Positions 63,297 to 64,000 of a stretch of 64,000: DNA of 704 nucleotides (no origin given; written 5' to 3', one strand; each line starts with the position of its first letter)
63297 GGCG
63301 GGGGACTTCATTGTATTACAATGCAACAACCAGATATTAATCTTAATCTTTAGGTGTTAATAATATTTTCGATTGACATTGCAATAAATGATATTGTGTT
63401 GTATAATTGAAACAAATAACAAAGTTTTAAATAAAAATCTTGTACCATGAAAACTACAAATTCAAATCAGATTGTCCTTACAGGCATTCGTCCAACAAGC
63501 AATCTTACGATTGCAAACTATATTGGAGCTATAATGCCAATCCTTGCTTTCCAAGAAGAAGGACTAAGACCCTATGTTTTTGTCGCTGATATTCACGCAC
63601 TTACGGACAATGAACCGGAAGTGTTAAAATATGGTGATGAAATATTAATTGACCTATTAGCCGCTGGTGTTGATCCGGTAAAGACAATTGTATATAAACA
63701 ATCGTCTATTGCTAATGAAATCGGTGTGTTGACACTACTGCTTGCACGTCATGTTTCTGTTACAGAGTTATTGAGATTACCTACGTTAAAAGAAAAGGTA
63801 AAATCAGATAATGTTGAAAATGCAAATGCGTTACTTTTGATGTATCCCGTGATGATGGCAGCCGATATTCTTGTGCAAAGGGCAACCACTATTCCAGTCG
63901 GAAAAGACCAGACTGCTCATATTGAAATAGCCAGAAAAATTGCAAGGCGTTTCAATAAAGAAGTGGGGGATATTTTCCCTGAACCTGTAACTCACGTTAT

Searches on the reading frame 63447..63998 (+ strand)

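Call 68: search_protein_families(library=pfam, proteins=[window:63447-63998:+])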
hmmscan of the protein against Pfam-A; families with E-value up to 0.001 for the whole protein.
window:63447-63998:+ (184 aa): 1 family
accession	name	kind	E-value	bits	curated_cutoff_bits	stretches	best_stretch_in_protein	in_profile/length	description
PF00579.31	tRNA-synt_1b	-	9.9e-39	133.8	21.1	1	5-181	3-183/292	tRNA synthetases class I (W and Y)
